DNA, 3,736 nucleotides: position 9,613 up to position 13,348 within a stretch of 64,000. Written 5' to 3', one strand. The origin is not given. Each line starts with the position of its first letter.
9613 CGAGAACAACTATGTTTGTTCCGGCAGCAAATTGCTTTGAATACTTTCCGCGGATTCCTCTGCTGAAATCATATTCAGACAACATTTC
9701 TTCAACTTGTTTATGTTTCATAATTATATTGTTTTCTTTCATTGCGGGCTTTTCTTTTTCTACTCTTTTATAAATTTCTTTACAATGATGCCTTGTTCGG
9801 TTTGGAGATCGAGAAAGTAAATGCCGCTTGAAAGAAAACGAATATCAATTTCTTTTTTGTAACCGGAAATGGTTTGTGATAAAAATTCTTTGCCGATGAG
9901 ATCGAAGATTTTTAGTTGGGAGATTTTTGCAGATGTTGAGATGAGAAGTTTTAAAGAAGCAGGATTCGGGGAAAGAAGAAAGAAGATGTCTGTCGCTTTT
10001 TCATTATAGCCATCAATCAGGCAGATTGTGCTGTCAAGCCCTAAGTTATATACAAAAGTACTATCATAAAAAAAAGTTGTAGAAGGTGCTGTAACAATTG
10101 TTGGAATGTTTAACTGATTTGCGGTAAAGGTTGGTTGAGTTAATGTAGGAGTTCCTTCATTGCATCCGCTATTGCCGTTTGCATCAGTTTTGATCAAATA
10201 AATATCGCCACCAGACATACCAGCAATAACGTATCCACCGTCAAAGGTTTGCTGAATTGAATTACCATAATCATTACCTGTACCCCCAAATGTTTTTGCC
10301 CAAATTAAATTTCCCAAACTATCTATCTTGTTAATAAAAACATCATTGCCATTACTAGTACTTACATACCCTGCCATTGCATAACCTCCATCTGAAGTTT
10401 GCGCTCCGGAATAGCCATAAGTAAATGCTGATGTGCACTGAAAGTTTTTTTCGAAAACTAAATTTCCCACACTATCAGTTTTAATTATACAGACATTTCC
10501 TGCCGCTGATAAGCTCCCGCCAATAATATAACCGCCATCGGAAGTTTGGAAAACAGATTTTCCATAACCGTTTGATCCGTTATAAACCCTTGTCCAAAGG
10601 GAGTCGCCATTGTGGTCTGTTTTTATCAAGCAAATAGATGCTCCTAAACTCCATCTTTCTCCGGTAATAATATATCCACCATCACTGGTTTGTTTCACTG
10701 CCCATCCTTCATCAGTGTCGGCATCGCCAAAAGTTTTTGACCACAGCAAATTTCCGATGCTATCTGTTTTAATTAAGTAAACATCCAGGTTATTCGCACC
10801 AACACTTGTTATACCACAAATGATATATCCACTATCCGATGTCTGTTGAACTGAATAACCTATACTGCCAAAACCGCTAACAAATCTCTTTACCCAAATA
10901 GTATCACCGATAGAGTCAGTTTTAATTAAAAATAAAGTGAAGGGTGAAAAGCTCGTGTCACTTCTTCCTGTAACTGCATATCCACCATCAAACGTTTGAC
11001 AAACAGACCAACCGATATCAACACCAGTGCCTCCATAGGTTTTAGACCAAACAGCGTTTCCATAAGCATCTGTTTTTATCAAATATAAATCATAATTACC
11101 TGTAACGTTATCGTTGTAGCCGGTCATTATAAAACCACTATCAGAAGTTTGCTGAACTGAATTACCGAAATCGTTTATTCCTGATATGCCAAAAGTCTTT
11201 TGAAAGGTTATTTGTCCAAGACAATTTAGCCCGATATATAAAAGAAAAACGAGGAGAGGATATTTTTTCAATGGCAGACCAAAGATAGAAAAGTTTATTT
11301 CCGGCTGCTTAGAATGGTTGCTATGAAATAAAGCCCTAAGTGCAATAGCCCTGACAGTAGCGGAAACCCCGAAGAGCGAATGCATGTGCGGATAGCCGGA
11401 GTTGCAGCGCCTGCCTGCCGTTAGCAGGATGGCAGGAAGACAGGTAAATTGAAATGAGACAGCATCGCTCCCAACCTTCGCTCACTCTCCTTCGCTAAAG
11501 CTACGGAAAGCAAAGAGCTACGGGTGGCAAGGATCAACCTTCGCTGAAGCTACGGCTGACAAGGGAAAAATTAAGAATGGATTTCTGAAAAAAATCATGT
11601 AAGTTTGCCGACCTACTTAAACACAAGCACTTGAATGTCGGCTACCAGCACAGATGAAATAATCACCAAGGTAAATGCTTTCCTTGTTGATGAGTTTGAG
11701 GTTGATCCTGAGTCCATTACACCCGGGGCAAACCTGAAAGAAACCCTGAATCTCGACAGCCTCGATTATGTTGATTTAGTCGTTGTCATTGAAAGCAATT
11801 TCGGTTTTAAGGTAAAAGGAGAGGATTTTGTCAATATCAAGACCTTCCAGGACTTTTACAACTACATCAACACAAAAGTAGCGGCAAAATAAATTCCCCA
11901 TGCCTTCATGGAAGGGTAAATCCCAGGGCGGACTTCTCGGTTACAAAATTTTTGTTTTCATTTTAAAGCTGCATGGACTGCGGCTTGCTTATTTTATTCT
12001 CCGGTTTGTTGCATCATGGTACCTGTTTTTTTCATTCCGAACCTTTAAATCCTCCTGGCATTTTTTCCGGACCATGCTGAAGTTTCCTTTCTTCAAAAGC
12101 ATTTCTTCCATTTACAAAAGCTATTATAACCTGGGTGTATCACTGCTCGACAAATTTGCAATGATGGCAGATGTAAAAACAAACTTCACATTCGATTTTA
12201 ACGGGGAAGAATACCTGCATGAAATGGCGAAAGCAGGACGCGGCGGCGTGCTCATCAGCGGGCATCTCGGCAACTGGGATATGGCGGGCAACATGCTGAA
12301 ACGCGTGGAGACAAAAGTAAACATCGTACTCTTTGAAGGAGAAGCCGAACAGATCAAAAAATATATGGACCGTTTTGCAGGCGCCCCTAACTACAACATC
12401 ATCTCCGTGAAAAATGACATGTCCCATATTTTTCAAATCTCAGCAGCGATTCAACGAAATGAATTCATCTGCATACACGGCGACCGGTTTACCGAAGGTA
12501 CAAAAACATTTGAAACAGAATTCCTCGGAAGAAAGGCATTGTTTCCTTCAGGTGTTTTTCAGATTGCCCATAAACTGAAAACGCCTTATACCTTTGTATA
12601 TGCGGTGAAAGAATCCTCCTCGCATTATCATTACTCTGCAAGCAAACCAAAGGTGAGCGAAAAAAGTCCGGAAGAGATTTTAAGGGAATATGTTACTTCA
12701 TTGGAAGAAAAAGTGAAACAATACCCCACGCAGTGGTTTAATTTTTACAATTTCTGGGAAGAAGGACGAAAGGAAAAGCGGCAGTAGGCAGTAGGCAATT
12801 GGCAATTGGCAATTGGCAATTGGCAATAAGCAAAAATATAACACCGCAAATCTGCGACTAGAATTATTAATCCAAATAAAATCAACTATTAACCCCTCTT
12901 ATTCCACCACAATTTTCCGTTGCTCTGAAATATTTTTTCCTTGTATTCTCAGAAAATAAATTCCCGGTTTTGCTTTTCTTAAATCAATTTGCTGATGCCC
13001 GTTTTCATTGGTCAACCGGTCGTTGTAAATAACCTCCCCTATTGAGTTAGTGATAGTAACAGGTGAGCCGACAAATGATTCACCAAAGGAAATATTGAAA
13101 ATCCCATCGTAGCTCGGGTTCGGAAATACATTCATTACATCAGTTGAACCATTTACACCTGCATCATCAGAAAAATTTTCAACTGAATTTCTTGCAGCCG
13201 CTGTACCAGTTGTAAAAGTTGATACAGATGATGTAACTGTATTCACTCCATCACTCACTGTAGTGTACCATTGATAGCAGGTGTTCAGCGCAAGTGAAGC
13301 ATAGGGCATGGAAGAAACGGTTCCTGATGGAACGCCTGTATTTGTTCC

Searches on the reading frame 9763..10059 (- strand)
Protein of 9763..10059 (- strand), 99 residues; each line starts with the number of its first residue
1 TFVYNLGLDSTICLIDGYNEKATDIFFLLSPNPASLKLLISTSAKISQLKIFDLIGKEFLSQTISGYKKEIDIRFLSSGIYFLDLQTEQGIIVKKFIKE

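Call 66: search_protein_families(library=ncbifam, proteins=[window:9763-10059:-], max_evalue=0.01)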
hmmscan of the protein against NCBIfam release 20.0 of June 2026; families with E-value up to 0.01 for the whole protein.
window:9763-10059:- (99 aa): 3 families
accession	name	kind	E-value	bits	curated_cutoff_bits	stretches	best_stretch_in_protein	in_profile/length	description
TIGR04183.1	Por_Secre_tail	domain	1.1e-13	51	23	1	30-99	2-72/72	T9SS type A sorting domain-containing protein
NF038113.1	T9SSA_dep_M36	equivalog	1e-07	30.6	885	1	17-98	784-868/869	T9SS-dependent M36 family metallopeptidase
NF050177.1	TapA_OM_Porphy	equivalog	0.0074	15.1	500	1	29-99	473-544/544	TapA/TapC family T9SS-dependent outer membrane protein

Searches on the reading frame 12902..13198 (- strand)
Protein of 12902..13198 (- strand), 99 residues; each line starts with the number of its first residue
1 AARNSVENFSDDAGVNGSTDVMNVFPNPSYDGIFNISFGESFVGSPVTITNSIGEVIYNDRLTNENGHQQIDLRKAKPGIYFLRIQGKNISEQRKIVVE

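Call 66: search_protein_families(library=ncbifam, proteins=[window:12902-13198:-], max_evalue=0.01)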
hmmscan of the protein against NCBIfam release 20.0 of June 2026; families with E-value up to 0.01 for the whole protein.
window:12902-13198:- (99 aa): 2 families
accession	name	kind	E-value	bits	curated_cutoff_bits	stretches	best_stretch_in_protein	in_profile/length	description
TIGR04183.1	Por_Secre_tail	domain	6.1e-13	48.6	23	1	24-98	1-71/72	T9SS type A sorting domain-containing protein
NF038113.1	T9SSA_dep_M36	equivalog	3.8e-08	31.9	885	1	19-98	790-868/869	T9SS-dependent M36 family metallopeptidase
